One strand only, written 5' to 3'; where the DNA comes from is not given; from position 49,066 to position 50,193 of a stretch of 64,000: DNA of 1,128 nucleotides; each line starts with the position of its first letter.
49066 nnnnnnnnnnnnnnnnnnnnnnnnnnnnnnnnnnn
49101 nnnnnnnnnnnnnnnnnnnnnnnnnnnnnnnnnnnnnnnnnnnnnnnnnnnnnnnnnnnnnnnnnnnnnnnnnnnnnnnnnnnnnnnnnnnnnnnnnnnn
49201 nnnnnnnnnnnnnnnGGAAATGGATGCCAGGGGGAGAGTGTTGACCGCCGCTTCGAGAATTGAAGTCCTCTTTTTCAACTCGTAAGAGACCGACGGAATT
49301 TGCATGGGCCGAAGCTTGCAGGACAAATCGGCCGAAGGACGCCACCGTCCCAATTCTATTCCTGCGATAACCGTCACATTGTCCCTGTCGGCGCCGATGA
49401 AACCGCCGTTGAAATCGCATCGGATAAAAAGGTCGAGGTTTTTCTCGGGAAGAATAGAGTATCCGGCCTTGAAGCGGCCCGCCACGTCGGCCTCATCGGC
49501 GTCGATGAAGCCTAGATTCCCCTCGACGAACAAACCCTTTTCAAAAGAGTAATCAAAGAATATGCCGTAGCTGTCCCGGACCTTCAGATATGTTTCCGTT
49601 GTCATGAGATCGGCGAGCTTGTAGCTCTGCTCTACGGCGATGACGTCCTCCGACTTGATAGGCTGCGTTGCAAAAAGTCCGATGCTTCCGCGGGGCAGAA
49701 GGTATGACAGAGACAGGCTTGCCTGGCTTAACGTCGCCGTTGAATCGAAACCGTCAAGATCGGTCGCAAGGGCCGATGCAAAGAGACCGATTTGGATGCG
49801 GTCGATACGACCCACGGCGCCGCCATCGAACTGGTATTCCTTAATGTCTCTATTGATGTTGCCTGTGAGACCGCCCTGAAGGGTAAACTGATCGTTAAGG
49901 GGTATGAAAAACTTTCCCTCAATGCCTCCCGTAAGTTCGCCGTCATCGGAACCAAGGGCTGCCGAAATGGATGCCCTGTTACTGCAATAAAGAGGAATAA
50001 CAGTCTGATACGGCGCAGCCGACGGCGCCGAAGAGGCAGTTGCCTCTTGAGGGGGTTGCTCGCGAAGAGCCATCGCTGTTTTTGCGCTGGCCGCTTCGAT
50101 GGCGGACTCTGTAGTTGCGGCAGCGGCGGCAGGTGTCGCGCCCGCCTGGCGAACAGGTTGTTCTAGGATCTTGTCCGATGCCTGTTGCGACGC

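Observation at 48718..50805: OmpA-domain / beta-barrel / 2xPKD protein with inverse-autotransporter-like domain order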

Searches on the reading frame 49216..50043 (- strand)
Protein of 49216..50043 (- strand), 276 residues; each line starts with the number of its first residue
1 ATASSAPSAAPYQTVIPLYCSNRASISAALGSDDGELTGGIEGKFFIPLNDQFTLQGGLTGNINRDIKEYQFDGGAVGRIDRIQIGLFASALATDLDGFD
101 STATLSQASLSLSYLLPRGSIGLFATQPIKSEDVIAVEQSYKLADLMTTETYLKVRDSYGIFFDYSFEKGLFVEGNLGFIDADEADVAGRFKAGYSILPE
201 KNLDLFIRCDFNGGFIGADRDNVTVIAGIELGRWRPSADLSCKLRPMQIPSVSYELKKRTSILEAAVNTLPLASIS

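Call 6: find_homologous_proteins(query=window:49216-50043:-, max_evalue=0.001)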
Query window:49216-50043:- (276 aa): 1 proteins with E <= 0.001 among 3485 candidates.
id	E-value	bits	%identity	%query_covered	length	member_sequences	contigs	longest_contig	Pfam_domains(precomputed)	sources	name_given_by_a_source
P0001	2.4e-54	203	40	89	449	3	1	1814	PF00691.26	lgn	-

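Call 14: find_encoding_contigs(protein=P0001, flank=10000)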
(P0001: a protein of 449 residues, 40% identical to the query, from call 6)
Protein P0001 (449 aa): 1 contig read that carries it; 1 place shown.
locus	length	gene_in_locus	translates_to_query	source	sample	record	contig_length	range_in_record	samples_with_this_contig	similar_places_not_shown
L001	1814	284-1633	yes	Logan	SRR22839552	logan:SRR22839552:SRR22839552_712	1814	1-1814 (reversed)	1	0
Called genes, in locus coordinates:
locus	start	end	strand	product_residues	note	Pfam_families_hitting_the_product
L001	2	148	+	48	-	?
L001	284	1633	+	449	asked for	PF00691:OmpA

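Call 20: search_protein_representatives(alignment_id=A2)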
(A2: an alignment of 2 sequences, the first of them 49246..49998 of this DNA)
Query: 2 sequences, 252 profile positions. Proteins with E-value up to 0.001 (for the whole library): 133; up to 1e-10: 82; up to 1e-30: 14. The best 133 are listed.
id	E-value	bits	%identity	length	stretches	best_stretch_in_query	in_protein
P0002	4.9e-136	468.4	-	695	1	1-252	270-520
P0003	2.0e-128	443.5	-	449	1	3-250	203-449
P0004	1.2e-79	283.7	-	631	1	2-250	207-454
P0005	3.9e-79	282.0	-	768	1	6-250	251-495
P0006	2.9e-78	279.2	-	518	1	1-249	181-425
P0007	8.2e-62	225.3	-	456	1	3-245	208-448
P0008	3.0e-61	223.4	-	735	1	3-250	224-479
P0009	4.4e-58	213.1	-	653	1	10-250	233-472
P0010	1.1e-57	211.8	-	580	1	8-250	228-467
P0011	6.7e-56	205.9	-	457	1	5-222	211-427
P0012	2.0e-53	197.8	-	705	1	6-249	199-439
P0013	1.1e-52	195.3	-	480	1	3-245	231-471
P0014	1.7e-52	194.7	-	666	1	7-249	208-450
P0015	2.5e-47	177.8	-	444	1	3-246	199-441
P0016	1.8e-25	106.2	-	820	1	15-246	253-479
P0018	1.9e-24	102.9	-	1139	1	17-245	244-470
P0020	4.9e-23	98.3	-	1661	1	16-245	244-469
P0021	2.8e-22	95.8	-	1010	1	13-245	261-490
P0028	1.4e-19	86.9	-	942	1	53-245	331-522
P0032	5.2e-18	81.8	-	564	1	15-246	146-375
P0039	1.8e-16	76.8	-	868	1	53-244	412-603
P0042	5.0e-16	75.3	-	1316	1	53-242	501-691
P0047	3.2e-15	72.7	-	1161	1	53-228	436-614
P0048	5.0e-15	72.0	-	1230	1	53-220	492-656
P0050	6.8e-15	71.6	-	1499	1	52-224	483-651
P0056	1.1e-13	67.6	-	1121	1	53-245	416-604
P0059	1.3e-13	67.4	-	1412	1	52-244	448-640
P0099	7.0e-08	48.6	-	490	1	8-245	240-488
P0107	6.7e-07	45.4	-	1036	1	49-241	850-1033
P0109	1.2e-06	44.6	-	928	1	2-232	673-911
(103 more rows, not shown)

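Call 23: search_protein_families(library=pfam, proteins=[P0005, P0008, P0012, P0016, P0018, P0020, P0021, P0028, P0032, P0042], max_evalue=0.01)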
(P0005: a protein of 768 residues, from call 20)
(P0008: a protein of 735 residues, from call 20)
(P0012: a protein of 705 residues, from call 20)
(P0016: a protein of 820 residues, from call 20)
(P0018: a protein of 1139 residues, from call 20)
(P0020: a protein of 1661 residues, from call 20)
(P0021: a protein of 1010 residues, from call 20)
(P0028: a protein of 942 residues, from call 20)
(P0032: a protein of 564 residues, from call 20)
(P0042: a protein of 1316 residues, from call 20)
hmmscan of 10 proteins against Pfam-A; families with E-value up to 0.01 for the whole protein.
P0005 (768 aa): 8 families
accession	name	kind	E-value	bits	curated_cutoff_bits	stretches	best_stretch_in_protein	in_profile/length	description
PF18911.6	PKD_4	-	9.2e-40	135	27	2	502-582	4-85/85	PKD domain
PF00801.26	PKD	-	5.1e-33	113.3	23.5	2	505-574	3-73/80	PKD domain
PF22352.2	K319L-like_PKD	-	4.2e-23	81.6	27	2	695-765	12-83/84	K319L-like, PKD domain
PF00691.25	OmpA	-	1.8e-15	57.5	27.2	1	45-125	16-98/98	OmpA family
PF17963.7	Big_9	-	3.5e-12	47.5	23.6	1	590-667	4-88/89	Bacterial Ig domain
PF18981.6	InlK_D3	-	7.8e-07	29.5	25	0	556-582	48-75/75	Internalin K domain (D3/D4)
PF05345.18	He_PIG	-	0.0009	20.1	24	0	551-582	64-95/96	Putative Ig domain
PF02010.21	REJ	-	0.0018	17.4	25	0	643-765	51-197/452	REJ domain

P0008 (735 aa): 12 families
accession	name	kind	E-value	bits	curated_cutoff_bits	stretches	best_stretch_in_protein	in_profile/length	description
PF18911.6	PKD_4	-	2.1e-56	188.4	27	3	483-562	1-80/85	PKD domain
PF00801.26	PKD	-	1.6e-47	159.8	23.5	3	499-562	13-77/80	PKD domain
PF22352.2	K319L-like_PKD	-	3.6e-21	75.4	27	3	499-564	10-82/84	K319L-like, PKD domain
PF00691.25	OmpA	-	3.1e-11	43.9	27.2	1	57-133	16-94/98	OmpA family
PF17963.7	Big_9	-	5.2e-08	34.1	23.6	1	656-733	4-89/89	Bacterial Ig domain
PF18981.6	InlK_D3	-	3.4e-05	24.3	25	0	709-734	49-75/75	Internalin K domain (D3/D4)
PF14347.11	DUF4399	-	6.9e-05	23.6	28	0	586-647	23-81/91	Domain of unknown function (DUF4399)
PF07495.19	Y_Y_Y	-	6.9e-05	23.1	26.6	0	605-639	20-50/65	Y_Y_Y domain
PF16967.11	TcfC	-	0.0001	22.2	29.4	0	706-733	40-67/68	E-set like domain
PF16403.11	Bact_surface_Ig-like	-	0.00021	21.7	27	0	708-734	45-71/71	Bacterial surface protein, Ig-like domain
PF05345.18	He_PIG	-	0.006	17.4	24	0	707-734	68-95/96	Putative Ig domain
PF08353.15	MurT_C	-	0.0075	16.7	25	0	658-693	10-45/110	MurT ligase C-terminal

P0012 (705 aa): 7 families
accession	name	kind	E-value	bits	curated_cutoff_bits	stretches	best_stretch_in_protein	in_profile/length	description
PF18911.6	PKD_4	-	3.7e-37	126.7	27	2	446-524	3-82/85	PKD domain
PF22352.2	K319L-like_PKD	-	4.2e-26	91.2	27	2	621-704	1-84/84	K319L-like, PKD domain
PF00801.26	PKD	-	4.4e-26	91.1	23.5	2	460-520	13-74/80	PKD domain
PF00691.25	OmpA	-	2.1e-18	66.9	27.2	1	46-123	19-98/98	OmpA family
PF21027.3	Sde0182_C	-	0.00013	22.9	27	0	634-659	2-27/83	Cellulose-binding protein Sde0182, C-terminal domain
PF17963.7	Big_9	-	0.0003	22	23.6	0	545-610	17-88/89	Bacterial Ig domain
PF02010.21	REJ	-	0.00044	19.4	25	0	588-653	53-126/452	REJ domain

P0016 (820 aa): 7 families
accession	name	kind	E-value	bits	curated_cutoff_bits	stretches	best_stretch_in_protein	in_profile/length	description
PF22352.2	K319L-like_PKD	-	1.2e-31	109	27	2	491-571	1-83/84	K319L-like, PKD domain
PF00691.25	OmpA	-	5.3e-18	65.6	27.2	1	31-124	2-98/98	OmpA family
PF18911.6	PKD_4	-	4.9e-15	55.8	27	2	484-564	1-76/85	PKD domain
PF17963.7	Big_9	-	4.3e-10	40.8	23.6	2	733-818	3-89/89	Bacterial Ig domain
PF21027.3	Sde0182_C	-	1.5e-09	38.7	27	1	502-528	1-27/83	Cellulose-binding protein Sde0182, C-terminal domain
PF02010.21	REJ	-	7.3e-07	28.6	25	1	711-816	60-196/452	REJ domain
PF00801.26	PKD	-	0.0064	16.9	23.5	0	751-813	18-75/80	PKD domain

P0018 (1139 aa): 5 families
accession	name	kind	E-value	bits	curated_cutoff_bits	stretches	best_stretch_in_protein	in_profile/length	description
PF22352.2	K319L-like_PKD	-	2.7e-28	98.2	27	2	483-563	1-83/84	K319L-like, PKD domain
PF00691.25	OmpA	-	1.1e-14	54.9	27.2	1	48-125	19-98/98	OmpA family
PF02010.21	REJ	-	3.4e-08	33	25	1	1001-1097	34-133/452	REJ domain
PF18911.6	PKD_4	-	4.4e-08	33.5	27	1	476-562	1-83/85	PKD domain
PF21027.3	Sde0182_C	-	9.4e-07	29.8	27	1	495-526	2-28/83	Cellulose-binding protein Sde0182, C-terminal domain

P0020 (1661 aa): 5 families
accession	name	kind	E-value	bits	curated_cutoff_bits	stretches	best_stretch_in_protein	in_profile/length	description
PF22352.2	K319L-like_PKD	-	3.2e-20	72.3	27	2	482-563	1-83/84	K319L-like, PKD domain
PF00691.25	OmpA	-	6.8e-16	58.9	27.2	1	31-124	2-98/98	OmpA family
PF18911.6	PKD_4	-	3.8e-13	49.7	27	2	1567-1657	1-85/85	PKD domain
PF17963.7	Big_9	-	4.1e-08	34.4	23.6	2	1567-1655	1-88/89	Bacterial Ig domain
PF21027.3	Sde0182_C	-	6.1e-05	24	27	0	493-519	1-27/83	Cellulose-binding protein Sde0182, C-terminal domain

P0021 (1010 aa): 7 families
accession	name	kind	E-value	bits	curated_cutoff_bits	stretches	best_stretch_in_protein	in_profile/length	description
PF22352.2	K319L-like_PKD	-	2.9e-25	88.5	27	2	506-583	4-83/84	K319L-like, PKD domain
PF00691.25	OmpA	-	1.7e-16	60.8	27.2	1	38-130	2-97/98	OmpA family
PF18911.6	PKD_4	-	1.6e-14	54.1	27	2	496-582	1-83/85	PKD domain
PF17963.7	Big_9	-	9.4e-12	46.1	23.6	2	496-583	1-89/89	Bacterial Ig domain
PF21027.3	Sde0182_C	-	8.8e-09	36.3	27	1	515-571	2-52/83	Cellulose-binding protein Sde0182, C-terminal domain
PF02010.21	REJ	-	9.9e-07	28.1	25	1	513-629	100-245/452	REJ domain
PF07679.22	I-set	-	0.00013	22.4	23.7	0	715-743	62-90/90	Immunoglobulin I-set domain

P0028 (942 aa): 7 families
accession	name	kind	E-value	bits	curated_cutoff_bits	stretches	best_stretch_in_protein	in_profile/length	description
PF22352.2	K319L-like_PKD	-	4.3e-30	104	27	2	533-613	1-83/84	K319L-like, PKD domain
PF00691.25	OmpA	-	4.8e-14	52.9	27.2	1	66-158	2-97/98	OmpA family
PF18911.6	PKD_4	-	2.5e-13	50.3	27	2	526-613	1-84/85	PKD domain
PF17963.7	Big_9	-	9.7e-10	39.7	23.6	1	526-613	1-89/89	Bacterial Ig domain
PF00801.26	PKD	-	2.8e-07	30.9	23.5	2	865-938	5-79/80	PKD domain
PF21027.3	Sde0182_C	-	3.3e-07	31.2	27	1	544-652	1-74/83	Cellulose-binding protein Sde0182, C-terminal domain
PF02010.21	REJ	-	0.0067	15.5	25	0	538-644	96-229/452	REJ domain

P0032 (564 aa): 5 families
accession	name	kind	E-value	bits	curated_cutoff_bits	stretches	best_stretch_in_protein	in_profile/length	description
PF22352.2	K319L-like_PKD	-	3.5e-10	40.2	27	1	405-476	13-84/84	K319L-like, PKD domain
PF00801.26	PKD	-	9.4e-07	29.2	23.5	1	405-476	16-80/80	PKD domain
PF18911.6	PKD_4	-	1.3e-05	25.6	27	1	380-473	1-80/85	PKD domain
PF15390.12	WDCP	-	0.00016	20.6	25.3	1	18-93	544-621/694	WD repeat and coiled-coil-containing protein family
PF21027.3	Sde0182_C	-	0.0035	18.3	27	0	405-426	1-22/83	Cellulose-binding protein Sde0182, C-terminal domain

P0042 (1316 aa): 4 families
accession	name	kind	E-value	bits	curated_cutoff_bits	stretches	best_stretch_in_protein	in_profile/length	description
PF18911.6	PKD_4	-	2.3e-05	24.8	27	1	700-785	1-79/85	PKD domain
PF22352.2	K319L-like_PKD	-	3.9e-05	24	27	1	707-786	1-79/84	K319L-like, PKD domain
PF02010.21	REJ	-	0.002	17.2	25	1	718-760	100-150/452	REJ domain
PF21027.3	Sde0182_C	-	0.0084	17.1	27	0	720-765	2-51/83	Cellulose-binding protein Sde0182, C-terminal domain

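Call 48: find_homologous_proteins(query=A5, max_evalue=0.00001)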
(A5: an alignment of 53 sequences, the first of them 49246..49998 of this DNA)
Query A5 (53 sequences) (251 aa, profile of the alignment): 13 proteins with E <= 0.00001 among 8000 candidates.
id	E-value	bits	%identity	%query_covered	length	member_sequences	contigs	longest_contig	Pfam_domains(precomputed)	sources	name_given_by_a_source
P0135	8.2e-87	309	26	92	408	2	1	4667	PF22352.3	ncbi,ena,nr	ncbi:MAG: PKD domain-containing protein [Acidobacteriota bacterium]|nr:PKD domain-containing protein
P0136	1.9e-79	285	27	94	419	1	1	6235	PF22352.3,PF17963.8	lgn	-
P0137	3.6e-79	284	27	93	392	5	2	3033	PF22352.3,PF00801.27,PF18911.7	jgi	jgi:hypothetical protein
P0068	1.2e-72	262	25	88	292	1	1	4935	-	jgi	jgi:hypothetical protein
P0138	8.0e-71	256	26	90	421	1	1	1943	PF22352.3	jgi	-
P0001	9.5e-71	256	41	96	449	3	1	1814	PF00691.26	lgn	-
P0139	5.2e-68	247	23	88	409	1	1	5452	PF22352.3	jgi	-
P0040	2.0e-67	245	25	90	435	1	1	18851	PF22352.3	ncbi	-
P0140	2.2e-65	238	24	89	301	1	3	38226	-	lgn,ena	-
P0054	2.3e-61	225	29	92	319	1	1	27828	-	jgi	jgi:hypothetical protein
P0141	3.1e-56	208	23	71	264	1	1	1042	-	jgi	-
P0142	5.8e-36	142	39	27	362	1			PF00691.26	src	-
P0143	8.1e-28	115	33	30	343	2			PF00691.26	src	-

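Call 49: search_protein_families(library=pfam, alignment_id=A5, max_evalue=10)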
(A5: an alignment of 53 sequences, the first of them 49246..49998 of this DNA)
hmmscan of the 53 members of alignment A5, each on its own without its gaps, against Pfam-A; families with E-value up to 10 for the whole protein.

A. member 1, window:49246-49998:- (251 aa): 0 families

B. families by the number of members that match (of 53 scanned): 11 families
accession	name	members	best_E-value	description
PF25222.1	DUF7840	1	0.033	Domain of unknown function (DUF7840)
PF11507.13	Transcript_VP30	1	0.045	Ebola virus-specific transcription factor VP30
PF13752.12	DUF4165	1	0.065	Domain of unknown function (DUF4165)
PF23287.1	KOW7_SPT5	1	0.076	Transcription elongation factor SPT5, seventh KOW domain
PF18335.7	SH3_13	1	0.082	ATP-dependent RecD-like DNA helicase SH3 domain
PF08678.16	Rsbr_N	1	0.11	Rsbr N terminal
PF00137.26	ATP-synt_C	1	0.11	ATP synthase subunit C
PF13399.11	LytR_C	1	0.18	LytR cell envelope-related transcriptional attenuator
PF19786.4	DUF6270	1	0.21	Family of unknown function (DUF6270)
PF16135.10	TDBD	1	0.25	Tify domain binding domain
PF03230.18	Antirestrict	1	0.28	Antirestriction protein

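Call 67: search_protein_families(library=pfam, proteins=[P0042, P0047, P0048, P0050, P0059, P0039, P0056, P0107], max_evalue=0.001)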
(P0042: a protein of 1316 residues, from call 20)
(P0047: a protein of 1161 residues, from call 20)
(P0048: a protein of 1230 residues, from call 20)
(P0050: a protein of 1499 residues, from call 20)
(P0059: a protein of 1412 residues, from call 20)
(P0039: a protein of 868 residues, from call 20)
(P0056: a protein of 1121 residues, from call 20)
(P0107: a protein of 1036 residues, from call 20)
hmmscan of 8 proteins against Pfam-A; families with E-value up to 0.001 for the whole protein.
P0042 (1316 aa): 2 families
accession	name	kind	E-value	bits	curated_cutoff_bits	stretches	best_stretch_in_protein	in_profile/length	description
PF18911.6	PKD_4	-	2.3e-05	24.8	27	1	700-785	1-79/85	PKD domain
PF22352.2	K319L-like_PKD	-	3.9e-05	24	27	1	707-786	1-79/84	K319L-like, PKD domain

P0047 (1161 aa): 3 families
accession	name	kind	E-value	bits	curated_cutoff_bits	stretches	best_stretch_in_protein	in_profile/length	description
PF22352.2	K319L-like_PKD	-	3.1e-12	46.8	27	1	656-726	6-76/84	K319L-like, PKD domain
PF18911.6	PKD_4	-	4.1e-06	27.2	27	1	643-733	1-83/85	PKD domain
PF21027.3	Sde0182_C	-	0.00012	23.1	27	1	664-696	2-28/83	Cellulose-binding protein Sde0182, C-terminal domain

P0048 (1230 aa): 1 family
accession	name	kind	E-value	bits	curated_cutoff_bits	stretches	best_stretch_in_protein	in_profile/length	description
PF21027.3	Sde0182_C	-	0.00017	22.5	27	1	723-787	1-63/83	Cellulose-binding protein Sde0182, C-terminal domain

P0050 (1499 aa): 2 families
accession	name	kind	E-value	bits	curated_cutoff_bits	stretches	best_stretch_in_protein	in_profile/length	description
PF22352.2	K319L-like_PKD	-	1.7e-11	44.4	27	1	690-766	1-76/84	K319L-like, PKD domain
PF18911.6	PKD_4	-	0.00092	19.7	27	1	683-767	1-77/85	PKD domain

P0059 (1412 aa): 7 families
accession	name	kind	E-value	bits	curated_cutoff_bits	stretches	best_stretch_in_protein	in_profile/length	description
PF22352.2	K319L-like_PKD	-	2.3e-12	47.2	27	1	661-737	7-83/84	K319L-like, PKD domain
PF13895.12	Ig_2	-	1.4e-05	25.6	27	0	1213-1243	49-79/79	Immunoglobulin domain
PF17963.7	Big_9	-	1.6e-05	26.1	23.6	0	647-736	1-88/89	Bacterial Ig domain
PF21027.3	Sde0182_C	-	5.7e-05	24.1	27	1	667-699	1-28/83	Cellulose-binding protein Sde0182, C-terminal domain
PF18911.6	PKD_4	-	9e-05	22.9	27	1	647-737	1-84/85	PKD domain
PF24528.1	Ig_ADGRF3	-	0.00024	21.7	27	0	1268-1325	35-90/91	Adhesion G-protein coupled receptor F3-like, Ig-like domain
PF06486.16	DUF1093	-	0.00031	21.8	26.3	0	889-912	30-52/81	Protein of unknown function (DUF1093)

P0039 (868 aa): 3 families
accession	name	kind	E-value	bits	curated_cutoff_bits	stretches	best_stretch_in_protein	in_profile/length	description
PF22352.2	K319L-like_PKD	-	1.2e-14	54.5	27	1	617-700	1-84/84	K319L-like, PKD domain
PF21027.3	Sde0182_C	-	0.00025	22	27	1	630-655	2-27/83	Cellulose-binding protein Sde0182, C-terminal domain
PF18911.6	PKD_4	-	0.00051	20.5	27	1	611-700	2-85/85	PKD domain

P0056 (1121 aa): 2 families
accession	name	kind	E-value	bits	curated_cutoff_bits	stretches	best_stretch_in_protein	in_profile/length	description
PF22352.2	K319L-like_PKD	-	6.6e-08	32.9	27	1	619-695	1-76/84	K319L-like, PKD domain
PF18911.6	PKD_4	-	1.2e-05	25.6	27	1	612-696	1-77/85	PKD domain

P0107 (1036 aa): 7 families
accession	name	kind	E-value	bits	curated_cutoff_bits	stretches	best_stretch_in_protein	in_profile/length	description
PF22544.2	HYDIN_VesB_CFA65-like_Ig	-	5e-25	88.1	25.5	3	490-577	15-99/100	HYDIN/CFA65/VesB-like, Ig-like domain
PF15780.11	ASH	-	1.1e-21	77.2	27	2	698-780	14-95/98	Abnormal spindle-like microcephaly-assoc'd, ASPM-SPD-2-Hydin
PF22073.2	Cep192_D4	-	2e-15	57.4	35.5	0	595-686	14-112/112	Cep192 domain 4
PF07610.17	DUF1573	-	2e-12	47.4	26.1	0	696-789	6-96/98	Protein of unknown function (DUF1573)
PF12371.14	TMEM131_like_N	-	2.3e-09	37.8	28.8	0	699-773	9-82/84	Transmembrane protein 131-like N-terminal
PF22066.2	Cep192_D8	-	5.4e-06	27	33.5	0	751-777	62-88/101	Cep192 domain 8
PF24770.2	Ig-CFAP74_2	-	0.00011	23.1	27.4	0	746-789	137-180/185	CFAP74 second Ig-like domain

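Call 71: list_cluster_members(proteins=[P0002, P0009, P0016])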
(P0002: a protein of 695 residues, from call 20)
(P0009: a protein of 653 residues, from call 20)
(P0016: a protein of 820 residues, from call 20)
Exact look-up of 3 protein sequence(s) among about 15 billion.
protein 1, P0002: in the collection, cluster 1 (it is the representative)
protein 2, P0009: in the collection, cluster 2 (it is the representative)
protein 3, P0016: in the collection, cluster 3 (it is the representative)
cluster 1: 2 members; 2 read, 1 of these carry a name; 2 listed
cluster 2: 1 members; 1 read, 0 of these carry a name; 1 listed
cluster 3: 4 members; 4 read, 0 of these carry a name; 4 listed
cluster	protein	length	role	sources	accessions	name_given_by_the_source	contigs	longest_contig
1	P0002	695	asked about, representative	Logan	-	-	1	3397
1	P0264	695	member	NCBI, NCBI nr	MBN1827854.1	MAG: PKD domain-containing protein [Deltaproteobacteria bacterium] | PKD domain-containing protein [Deltaproteobacteria bacterium]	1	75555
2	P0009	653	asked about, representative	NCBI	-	-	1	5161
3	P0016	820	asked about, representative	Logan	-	-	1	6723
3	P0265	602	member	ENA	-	-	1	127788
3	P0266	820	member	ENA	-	-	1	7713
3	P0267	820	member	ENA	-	-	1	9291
